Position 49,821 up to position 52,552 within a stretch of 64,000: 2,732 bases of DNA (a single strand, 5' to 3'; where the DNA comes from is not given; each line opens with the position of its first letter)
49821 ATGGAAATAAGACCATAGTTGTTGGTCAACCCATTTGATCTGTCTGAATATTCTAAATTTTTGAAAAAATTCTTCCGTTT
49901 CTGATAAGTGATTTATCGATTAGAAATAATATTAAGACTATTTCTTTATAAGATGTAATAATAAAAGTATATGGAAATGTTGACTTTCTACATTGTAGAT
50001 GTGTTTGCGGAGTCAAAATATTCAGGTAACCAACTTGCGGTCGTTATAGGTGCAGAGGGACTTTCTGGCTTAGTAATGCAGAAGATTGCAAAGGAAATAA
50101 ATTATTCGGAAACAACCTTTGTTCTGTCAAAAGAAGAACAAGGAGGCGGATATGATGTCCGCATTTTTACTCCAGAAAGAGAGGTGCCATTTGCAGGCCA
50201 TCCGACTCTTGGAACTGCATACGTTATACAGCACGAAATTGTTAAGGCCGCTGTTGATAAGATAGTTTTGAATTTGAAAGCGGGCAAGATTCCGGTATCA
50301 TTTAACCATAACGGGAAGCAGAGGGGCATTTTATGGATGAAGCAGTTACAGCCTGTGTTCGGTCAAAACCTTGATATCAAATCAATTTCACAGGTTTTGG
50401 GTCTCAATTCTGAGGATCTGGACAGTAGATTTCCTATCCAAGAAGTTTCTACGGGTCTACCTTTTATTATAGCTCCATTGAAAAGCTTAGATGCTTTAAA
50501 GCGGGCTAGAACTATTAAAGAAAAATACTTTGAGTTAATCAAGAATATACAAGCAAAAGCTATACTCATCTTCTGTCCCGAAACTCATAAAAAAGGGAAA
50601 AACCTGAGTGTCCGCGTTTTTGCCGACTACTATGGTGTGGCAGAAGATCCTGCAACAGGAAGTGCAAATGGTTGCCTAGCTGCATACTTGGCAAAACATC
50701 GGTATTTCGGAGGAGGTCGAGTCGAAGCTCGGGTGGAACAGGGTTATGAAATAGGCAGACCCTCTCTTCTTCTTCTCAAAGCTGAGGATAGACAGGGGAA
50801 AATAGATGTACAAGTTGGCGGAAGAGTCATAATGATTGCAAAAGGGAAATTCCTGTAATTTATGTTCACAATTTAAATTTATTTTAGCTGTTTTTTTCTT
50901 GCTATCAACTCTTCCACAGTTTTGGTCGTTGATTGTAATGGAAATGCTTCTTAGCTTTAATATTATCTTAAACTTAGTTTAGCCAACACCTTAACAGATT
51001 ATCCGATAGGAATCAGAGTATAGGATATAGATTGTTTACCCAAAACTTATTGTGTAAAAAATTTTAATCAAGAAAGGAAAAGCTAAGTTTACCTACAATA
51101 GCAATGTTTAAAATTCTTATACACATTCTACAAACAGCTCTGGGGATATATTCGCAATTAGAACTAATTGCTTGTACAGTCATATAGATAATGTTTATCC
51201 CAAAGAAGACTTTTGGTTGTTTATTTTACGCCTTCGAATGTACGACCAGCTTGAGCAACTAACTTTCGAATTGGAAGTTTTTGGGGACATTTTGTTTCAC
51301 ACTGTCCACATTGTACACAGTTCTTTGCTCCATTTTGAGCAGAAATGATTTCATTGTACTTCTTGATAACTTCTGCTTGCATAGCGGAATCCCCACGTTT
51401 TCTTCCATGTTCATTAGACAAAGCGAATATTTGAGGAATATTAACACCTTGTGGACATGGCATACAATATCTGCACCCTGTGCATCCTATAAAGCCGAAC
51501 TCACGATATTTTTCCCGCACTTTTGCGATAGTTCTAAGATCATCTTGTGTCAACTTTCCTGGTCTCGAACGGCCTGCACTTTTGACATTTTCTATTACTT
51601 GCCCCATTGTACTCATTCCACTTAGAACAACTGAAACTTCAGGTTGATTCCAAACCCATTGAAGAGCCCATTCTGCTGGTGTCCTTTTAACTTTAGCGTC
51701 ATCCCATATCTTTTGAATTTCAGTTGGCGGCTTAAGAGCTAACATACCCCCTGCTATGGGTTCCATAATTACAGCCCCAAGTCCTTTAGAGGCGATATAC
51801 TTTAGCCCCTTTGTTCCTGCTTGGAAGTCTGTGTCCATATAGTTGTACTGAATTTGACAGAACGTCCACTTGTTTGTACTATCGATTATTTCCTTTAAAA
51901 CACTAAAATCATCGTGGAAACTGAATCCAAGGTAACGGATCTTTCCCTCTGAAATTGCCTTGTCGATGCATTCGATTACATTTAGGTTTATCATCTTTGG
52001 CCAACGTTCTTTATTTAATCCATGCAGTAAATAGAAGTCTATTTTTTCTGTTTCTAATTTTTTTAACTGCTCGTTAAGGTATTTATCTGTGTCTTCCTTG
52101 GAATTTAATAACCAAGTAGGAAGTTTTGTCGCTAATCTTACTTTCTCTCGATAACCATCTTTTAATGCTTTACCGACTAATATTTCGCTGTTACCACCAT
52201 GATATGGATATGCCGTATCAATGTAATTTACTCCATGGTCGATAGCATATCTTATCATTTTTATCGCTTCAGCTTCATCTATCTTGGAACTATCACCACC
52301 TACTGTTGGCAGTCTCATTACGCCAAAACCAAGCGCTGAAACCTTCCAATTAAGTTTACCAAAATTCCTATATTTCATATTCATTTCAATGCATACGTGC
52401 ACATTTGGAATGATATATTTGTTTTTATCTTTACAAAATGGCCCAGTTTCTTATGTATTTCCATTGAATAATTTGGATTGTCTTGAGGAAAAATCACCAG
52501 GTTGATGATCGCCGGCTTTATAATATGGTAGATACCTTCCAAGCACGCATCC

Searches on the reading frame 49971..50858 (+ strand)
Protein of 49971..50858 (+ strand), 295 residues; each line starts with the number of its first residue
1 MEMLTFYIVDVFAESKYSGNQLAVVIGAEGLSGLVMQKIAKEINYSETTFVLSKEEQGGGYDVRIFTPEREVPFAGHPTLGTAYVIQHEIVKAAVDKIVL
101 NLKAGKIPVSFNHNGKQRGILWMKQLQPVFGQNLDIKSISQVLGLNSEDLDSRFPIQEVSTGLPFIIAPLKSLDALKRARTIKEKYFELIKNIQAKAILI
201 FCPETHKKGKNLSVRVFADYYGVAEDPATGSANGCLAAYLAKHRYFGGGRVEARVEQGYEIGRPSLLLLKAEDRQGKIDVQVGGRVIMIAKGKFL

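Call 32: search_protein_families(library=pfam, proteins=[window:49971-50858:+], max_evalue=0.01)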
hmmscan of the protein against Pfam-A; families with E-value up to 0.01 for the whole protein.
window:49971-50858:+ (295 aa): 1 family
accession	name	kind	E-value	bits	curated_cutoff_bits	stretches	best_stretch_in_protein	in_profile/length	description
PF02567.21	PhzC-PhzF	-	1.1e-62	212.6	27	1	9-292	1-281/281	Phenazine biosynthesis-like protein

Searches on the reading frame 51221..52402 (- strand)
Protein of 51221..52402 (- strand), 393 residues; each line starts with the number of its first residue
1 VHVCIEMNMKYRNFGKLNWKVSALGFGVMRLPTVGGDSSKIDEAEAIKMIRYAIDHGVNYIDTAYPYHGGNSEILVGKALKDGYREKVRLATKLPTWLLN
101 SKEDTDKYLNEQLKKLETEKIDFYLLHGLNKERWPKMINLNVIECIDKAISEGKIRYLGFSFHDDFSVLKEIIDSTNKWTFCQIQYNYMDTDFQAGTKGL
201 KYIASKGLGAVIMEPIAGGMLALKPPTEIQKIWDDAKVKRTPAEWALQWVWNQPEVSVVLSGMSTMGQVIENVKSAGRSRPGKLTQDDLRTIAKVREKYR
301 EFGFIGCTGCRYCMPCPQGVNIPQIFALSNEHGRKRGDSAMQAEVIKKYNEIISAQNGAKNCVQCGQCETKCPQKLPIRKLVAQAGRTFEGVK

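Call 48: search_protein_families(library=pfam, proteins=[window:51221-52402:-], max_evalue=0.001)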
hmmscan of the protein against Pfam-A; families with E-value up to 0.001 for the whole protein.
window:51221-52402:- (393 aa): 8 families
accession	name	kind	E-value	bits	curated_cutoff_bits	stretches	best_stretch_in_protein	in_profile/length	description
PF00248.27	Aldo_ket_red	-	3.4e-45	154.8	24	1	24-295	2-289/291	Aldo/keto reductase family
PF13187.11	Fer4_9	-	3.1e-08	34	27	1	307-375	2-50/52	4Fe-4S dicluster domain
PF13183.11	Fer4_8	-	5e-08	33.8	27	1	307-376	5-68/68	4Fe-4S dicluster domain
PF13534.11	Fer4_17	-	7.4e-08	33.3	22.2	1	307-376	2-60/61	4Fe-4S dicluster domain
PF17179.9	Fer4_22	-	2.4e-06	28.7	27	0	331-375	51-94/95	4Fe-4S dicluster domain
PF13746.11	Fer4_18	-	4.2e-05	24.1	27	0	334-380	31-79/114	4Fe-4S dicluster domain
PF13237.11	Fer4_10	-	8.1e-05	22.9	25.5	1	306-373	8-53/53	4Fe-4S dicluster domain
PF12838.12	Fer4_7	-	0.00059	20.7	27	0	307-375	2-51/52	4Fe-4S dicluster domain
